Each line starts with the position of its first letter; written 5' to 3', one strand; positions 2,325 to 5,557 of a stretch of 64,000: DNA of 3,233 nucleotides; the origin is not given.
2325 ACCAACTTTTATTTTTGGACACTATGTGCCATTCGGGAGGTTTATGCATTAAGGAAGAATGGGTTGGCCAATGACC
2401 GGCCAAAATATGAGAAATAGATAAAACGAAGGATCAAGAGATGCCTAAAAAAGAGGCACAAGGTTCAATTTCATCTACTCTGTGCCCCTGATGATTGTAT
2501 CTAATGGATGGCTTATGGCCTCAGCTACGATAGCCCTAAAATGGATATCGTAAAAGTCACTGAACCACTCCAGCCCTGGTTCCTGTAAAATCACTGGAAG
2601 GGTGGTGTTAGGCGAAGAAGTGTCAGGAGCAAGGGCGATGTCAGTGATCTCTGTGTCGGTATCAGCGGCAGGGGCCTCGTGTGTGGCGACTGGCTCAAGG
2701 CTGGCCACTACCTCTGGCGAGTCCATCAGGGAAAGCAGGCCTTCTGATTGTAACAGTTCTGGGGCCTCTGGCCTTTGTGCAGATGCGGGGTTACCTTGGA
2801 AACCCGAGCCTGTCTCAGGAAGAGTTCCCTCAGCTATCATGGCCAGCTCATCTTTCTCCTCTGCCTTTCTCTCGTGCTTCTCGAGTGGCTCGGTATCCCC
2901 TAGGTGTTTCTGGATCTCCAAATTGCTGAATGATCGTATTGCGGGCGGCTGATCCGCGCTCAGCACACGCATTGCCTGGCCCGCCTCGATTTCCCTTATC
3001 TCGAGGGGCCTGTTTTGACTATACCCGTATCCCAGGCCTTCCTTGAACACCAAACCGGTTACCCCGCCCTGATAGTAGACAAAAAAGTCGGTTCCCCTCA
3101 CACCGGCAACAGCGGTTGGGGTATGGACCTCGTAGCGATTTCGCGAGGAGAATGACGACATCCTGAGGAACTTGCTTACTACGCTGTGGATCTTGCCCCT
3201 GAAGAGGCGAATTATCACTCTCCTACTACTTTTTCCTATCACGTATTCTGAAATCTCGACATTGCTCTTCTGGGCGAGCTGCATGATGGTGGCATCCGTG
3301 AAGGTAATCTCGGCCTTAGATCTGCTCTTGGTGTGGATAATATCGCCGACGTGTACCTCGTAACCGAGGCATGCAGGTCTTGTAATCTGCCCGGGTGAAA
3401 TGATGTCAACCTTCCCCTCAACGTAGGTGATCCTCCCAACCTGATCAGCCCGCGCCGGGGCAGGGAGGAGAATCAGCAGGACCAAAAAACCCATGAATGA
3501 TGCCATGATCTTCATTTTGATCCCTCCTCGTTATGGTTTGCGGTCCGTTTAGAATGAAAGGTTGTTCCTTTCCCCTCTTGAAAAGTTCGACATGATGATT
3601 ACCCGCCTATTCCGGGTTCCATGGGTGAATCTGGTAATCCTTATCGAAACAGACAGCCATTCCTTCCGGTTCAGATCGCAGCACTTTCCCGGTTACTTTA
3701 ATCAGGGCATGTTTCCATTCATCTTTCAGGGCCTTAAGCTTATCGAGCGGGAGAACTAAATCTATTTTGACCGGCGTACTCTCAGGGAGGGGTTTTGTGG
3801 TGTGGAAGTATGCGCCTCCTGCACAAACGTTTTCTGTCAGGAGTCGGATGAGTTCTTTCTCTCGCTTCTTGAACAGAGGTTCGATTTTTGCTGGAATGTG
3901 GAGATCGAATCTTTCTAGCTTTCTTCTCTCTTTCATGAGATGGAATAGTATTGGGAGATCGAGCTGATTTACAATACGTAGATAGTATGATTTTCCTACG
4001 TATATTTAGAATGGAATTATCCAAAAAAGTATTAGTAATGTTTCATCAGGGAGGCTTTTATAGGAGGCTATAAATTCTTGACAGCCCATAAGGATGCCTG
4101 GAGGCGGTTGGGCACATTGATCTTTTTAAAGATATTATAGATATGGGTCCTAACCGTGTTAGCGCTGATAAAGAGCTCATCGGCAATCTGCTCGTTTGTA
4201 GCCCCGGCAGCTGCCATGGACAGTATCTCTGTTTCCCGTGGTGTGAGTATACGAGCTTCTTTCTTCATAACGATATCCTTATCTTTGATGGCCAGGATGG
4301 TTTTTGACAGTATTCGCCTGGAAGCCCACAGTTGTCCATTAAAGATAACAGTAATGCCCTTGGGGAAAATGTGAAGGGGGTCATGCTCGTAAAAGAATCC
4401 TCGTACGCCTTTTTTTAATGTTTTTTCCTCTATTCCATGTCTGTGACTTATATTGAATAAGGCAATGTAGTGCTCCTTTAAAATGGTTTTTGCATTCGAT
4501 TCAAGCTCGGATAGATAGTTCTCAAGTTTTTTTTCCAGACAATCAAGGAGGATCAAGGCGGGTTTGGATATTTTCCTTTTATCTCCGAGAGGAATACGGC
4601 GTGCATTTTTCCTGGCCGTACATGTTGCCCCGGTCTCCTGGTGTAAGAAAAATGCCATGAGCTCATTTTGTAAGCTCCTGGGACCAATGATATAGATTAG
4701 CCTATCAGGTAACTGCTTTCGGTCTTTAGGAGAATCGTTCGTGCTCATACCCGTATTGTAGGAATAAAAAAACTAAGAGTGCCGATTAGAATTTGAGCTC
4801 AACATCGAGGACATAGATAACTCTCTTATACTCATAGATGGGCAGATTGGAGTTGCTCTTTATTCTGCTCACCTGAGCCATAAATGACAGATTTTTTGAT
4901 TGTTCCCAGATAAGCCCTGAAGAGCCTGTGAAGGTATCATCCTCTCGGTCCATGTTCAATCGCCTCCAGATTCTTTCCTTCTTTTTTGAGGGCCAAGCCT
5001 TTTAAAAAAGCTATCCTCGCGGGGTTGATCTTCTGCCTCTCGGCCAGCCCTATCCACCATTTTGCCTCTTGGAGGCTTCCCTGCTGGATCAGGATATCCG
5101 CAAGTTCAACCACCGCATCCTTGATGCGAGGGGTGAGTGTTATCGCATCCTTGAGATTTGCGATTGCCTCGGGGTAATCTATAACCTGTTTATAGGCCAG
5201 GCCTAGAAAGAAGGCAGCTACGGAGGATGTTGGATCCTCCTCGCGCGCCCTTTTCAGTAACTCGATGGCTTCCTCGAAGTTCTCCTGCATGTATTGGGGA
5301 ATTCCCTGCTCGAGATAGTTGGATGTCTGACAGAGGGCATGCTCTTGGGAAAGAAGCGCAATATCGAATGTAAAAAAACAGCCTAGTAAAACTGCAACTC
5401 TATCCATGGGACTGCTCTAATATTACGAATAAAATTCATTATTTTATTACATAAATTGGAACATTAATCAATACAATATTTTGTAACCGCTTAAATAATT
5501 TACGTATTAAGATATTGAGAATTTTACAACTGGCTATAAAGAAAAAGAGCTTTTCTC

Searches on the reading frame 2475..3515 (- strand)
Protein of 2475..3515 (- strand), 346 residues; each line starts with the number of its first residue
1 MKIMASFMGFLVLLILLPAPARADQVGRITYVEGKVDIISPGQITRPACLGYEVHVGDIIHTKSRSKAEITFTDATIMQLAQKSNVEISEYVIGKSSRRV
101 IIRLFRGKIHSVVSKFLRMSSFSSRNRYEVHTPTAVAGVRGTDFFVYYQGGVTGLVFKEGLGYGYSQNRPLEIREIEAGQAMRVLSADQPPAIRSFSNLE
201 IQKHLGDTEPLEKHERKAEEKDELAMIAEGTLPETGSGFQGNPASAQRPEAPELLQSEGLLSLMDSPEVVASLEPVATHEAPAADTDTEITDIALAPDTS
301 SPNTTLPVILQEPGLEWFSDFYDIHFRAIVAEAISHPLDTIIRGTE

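Call 9: search_protein_families(library=ncbifam, proteins=[window:2475-3515:-], max_evalue=10)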
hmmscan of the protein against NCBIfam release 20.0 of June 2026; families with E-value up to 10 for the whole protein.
window:2475-3515:- (346 aa): 5 families
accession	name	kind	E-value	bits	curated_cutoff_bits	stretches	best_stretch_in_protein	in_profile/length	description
NF047849.1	Lsa33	exception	5e-13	48.9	420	1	25-163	28-163/310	surface adhesin Lsa33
NF033165.1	lipo_LipL45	exception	6.9e-13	48.4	350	1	34-146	47-154/391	lipoprotein LipL45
NF033682.1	retention_LapA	subfamily_domain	0.0004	20.6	50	1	25-90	2-67/145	retention module-containing protein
NF047876.1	Lsa19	exception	0.0062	16.3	250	1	29-145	13-115/182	adhesin Lsa19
NF002321.0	PRK01261.1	equivalog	0.055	13.4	287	1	78-130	1-52/229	3-dehydroquinate dehydratase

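Call 10: search_protein_families(library=pfam, proteins=[window:2475-3515:-], max_evalue=10)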
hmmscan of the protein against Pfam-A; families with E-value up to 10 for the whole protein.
window:2475-3515:- (346 aa): 1 family
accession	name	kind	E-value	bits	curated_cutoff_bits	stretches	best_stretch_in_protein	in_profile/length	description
PF04773.18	FecR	-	1.6e-13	51.3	24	1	59-159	2-93/97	FecR protein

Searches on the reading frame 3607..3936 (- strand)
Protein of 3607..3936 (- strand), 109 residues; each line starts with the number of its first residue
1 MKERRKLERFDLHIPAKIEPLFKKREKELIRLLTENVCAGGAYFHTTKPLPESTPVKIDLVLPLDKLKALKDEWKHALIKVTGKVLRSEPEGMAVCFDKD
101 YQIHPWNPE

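Call 9: search_protein_families(library=ncbifam, proteins=[window:3607-3936:-], max_evalue=10)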
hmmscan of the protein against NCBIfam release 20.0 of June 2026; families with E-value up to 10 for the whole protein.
window:3607-3936:- (109 aa): 1 family
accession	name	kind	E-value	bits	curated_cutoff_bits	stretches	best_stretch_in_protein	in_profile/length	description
TIGR02266.1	gmx_TIGR02266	paralog_domain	3.4e-05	24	68.7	1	24-96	11-79/96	TIGR02266 family protein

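Call 10: search_protein_families(library=pfam, proteins=[window:3607-3936:-], max_evalue=10)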
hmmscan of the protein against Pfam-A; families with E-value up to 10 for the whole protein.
window:3607-3936:- (109 aa): 1 family
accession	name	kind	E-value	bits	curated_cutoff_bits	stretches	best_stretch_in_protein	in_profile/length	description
PF07238.19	PilZ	-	0.00029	21.5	22.5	1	3-99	1-86/102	PilZ domain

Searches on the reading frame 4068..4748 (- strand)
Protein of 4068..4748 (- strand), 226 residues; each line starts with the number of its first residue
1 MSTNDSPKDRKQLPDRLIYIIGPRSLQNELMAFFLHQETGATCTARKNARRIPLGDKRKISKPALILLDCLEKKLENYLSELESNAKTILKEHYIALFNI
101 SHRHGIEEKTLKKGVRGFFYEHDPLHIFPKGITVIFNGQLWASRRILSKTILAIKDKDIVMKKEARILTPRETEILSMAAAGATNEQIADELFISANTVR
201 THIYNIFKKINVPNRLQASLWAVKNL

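Call 9: search_protein_families(library=ncbifam, proteins=[window:4068-4748:-], max_evalue=10)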
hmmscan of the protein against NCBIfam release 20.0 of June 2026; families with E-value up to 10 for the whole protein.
window:4068-4748:- (226 aa): 37 families (the best 25 are shown)
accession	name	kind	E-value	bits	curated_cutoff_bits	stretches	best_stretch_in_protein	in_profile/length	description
NF007505.1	PRK10100.1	equivalog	3.8e-30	105.1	250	1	45-226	24-203/204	biofilm master transcriptional regulator CsgD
NF007935.0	PRK10651.1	equivalog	2e-16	59.9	250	1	61-225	51-213/216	two-component system response regulator NarL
TIGR03020.2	EpsA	equivalog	1.2e-13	51.2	170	1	156-218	179-241/247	XrtB/PEP-CTERM-associated transcriptional regulator EpsA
NF011896.0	PRK15369.1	equivalog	4.3e-13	49.3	242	1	106-222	91-204/211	two component system response regulator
NF047785.1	respo_reg_MadR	equivalog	9.5e-13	48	300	1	162-224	143-205/209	MadR family response regulator transcription factor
NF003420.0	PRK04841.1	equivalog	9.6e-13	47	537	1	167-219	838-890/903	HTH-type transcriptional regulator MalT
NF041830.1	RR_TF_ErdR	exception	2.5e-12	47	390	1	108-220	93-203/213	response regulator transcription factor ErdR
NF052366.1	photon_PedR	equivalog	3.2e-12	46.4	120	1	168-224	3-59/74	photosynthetic electron transport-dependent transcriptional regulator PedR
NF007561.1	PRK10188.1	equivalog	9.5e-11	41.5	350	1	152-223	165-235/240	quorum-sensing transcriptional regulator SdiA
NF007708.0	PRK10403.1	equivalog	1.9e-10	40.5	343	1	163-220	149-206/215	nitrate/nitrite response regulator protein NarP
NF052445.1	RespRegMctR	equivalog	2e-10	40.4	300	1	62-214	47-191/205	two-component system response regulator MctR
TIGR03541.1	reg_near_HchA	equivalog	1.2e-07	31.5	215.6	1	157-222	161-226/232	PA1136 family autoinducer-binding transcriptional regulator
NF007403.0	PRK09935.1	equivalog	6.2e-07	29.2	271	1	109-212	94-194/210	fimbria biosynthesis transcriptional regulator FimZ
NF041232.1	BagY_FevT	exception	9.5e-07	28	700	1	165-215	294-344/367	LuxR family transcriptional regulator BagY/FevT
NF007018.1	PRK09483.1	equivalog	2.3e-06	27.4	280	1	95-217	78-198/217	UvrY/SirA/GacA family response regulator transcription factor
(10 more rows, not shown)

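Call 10: search_protein_families(library=pfam, proteins=[window:4068-4748:-], max_evalue=10)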
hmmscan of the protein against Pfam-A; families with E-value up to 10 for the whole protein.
window:4068-4748:- (226 aa): 8 families
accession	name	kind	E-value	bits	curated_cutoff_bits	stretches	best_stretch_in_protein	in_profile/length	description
PF00196.25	GerE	-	1e-21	76.7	23.5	1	167-222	2-57/57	Bacterial regulatory proteins, luxR family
PF08281.18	Sigma70_r4_2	-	2.7e-05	24.2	25.7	1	168-209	11-53/54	Sigma-70, region 4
PF04545.22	Sigma70_r4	-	0.00031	20.6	24.1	1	168-210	5-48/50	Sigma-70, region 4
PF13384.12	HTH_23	-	0.0015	18.7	24.6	1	175-202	10-36/50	Homeodomain-like domain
PF13412.12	HTH_24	-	0.0067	16.4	21.9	1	180-203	15-38/48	Winged helix-turn-helix DNA-binding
PF04967.18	HTH_10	-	0.027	14.7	23.1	1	183-210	24-51/53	HTH DNA binding domain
PF21155.3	VpsT-like_REC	-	0.028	15.1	27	1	114-144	94-124/124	VpsT-like, receiver domain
PF14493.12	HTH_40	-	0.049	14.4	27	1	176-210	6-40/89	Helix-turn-helix domain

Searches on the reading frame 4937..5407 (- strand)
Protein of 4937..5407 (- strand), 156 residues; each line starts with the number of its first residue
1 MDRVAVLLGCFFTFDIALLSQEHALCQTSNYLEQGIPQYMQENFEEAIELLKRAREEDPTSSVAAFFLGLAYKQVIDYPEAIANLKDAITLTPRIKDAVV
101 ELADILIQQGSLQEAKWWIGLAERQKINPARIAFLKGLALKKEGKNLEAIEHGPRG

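Call 9: search_protein_families(library=ncbifam, proteins=[window:4937-5407:-], max_evalue=10)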
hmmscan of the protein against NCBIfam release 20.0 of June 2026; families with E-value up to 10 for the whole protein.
window:4937-5407:- (156 aa): 27 families (the best 25 are shown)
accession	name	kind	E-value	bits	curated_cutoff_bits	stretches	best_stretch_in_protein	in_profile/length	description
NF040959.1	MamA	equivalog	9.4e-12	44.8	200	1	29-151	38-160/204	magnetosome protein MamA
TIGR02917.1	PEP_TPR_lipo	equivalog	4.1e-08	31.6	312.2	1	38-137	611-710/899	XrtA/PEP-CTERM system TPR-repeat protein PrsT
TIGR02521.1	type_IV_pilW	equivalog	3.5e-07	30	154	2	68-117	37-86/234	type IV pilus biogenesis/stability protein PilW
TIGR00990.1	3a0801s09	subfamily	6.7e-05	21.7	757.25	1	73-115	519-561/615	mitochondrial import receptor subunit TOM70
NF047558.1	TPR_END_plus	domain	8.6e-05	22.4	32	2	41-60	12-31/56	TPR end-of-group domain-containing protein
NF033920.0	C39_PA2778_fam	equivalog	0.00026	20.5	150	1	31-120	159-248/255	PA2778 family cysteine peptidase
NF033762.1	social_mot_Tgl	equivalog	0.00049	19.5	225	1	33-115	36-119/252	social motility TPR repeat lipoprotein Tgl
NF008520.0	PRK11447.1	equivalog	0.0012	16.7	858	1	32-132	355-455/1157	cellulose synthase complex outer membrane protein BcsC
NF008757.0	PRK11788.1-5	equivalog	0.0015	17.7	363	1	31-145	183-297/388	lipopolysaccharide assembly protein LapB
NF053607.1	CHU_0125_OmpA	equivalog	0.0016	17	620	1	23-118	16-109/639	CHU_0125 family OmpA-like outer membrane integrity protein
NF033756.1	gliding_GltC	equivalog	0.0017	17.2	450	2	35-97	249-311/622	adventurous gliding motility protein GltC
TIGR02552.1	LcrH_SycD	equivalog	0.0022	17.7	104.8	1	38-122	28-112/136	SycD/LcrH family type III secretion system chaperone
NF047371.1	FlcA_CTERM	equivalog_domain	0.0036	15.8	300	1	37-98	322-509/646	periplasmic flagellar collar protein FlcA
NF033758.1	gliding_GltE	equivalog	0.0039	16.2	225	1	40-106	268-334/411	adventurous gliding motility TPR repeat lipoprotein GltE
TIGR00540.1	TPR_hemY_coli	hypoth_equivalog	0.0062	15.3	142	1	34-116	298-379/385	heme biosynthesis-associated TPR protein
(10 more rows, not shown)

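Call 10: search_protein_families(library=pfam, proteins=[window:4937-5407:-], max_evalue=10)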
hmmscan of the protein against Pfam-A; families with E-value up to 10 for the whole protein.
window:4937-5407:- (156 aa): 28 families (the best 25 are shown)
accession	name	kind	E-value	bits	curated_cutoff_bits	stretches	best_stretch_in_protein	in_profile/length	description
PF14559.12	TPR_19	-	4.7e-11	43.3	25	2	77-116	6-45/68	Tetratricopeptide repeat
PF07719.23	TPR_2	-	2.4e-10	40.2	27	2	39-60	12-33/34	Tetratricopeptide repeat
PF13432.12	TPR_16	-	7.9e-10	39.4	32.7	2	69-115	4-50/65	Tetratricopeptide repeat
PF13414.12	TPR_11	-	1.8e-07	31.2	26.8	2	77-110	9-42/42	TPR repeat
PF13181.12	TPR_8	-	1.8e-07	31.2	25.7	1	66-93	5-32/34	Tetratricopeptide repeat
PF00515.34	TPR_1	-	1.8e-07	31.1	27.8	2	39-60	12-33/34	Tetratricopeptide repeat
PF12895.13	ANAPC3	-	7.4e-07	29.8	27.2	2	39-87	34-81/82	Anaphase-promoting complex, cyclosome, subunit 3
PF13424.12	TPR_12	-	3.7e-06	27.5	30.1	1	41-91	23-74/77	Tetratricopeptide repeat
PF13428.12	TPR_14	-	4.9e-06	27.2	23.5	1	40-69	13-42/44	Tetratricopeptide repeat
PF25064.1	ARM_TT21_5th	-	5.9e-05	23.8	27.8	1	76-152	15-94/117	TT21 fifth ARM repeats domain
PF12569.14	NatA_aux_su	-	9.5e-05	22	33.3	1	53-120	181-250/515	N-terminal acetyltransferase A, auxiliary subunit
PF24575.1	TPR_Slam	-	0.00055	20.8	35.2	1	22-116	5-101/104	Surface lipoprotein assembly modifier, N-terminal TPR repeats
PF13374.12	TPR_10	-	0.00074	19.9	27.5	0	39-55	13-29/42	Tetratricopeptide repeat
PF13176.12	TPR_7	-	0.0012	19.2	27.9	1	41-60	12-33/36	Tetratricopeptide repeat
PF13431.12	TPR_17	-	0.0021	18.6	24.4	1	86-115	3-32/34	Tetratricopeptide repeat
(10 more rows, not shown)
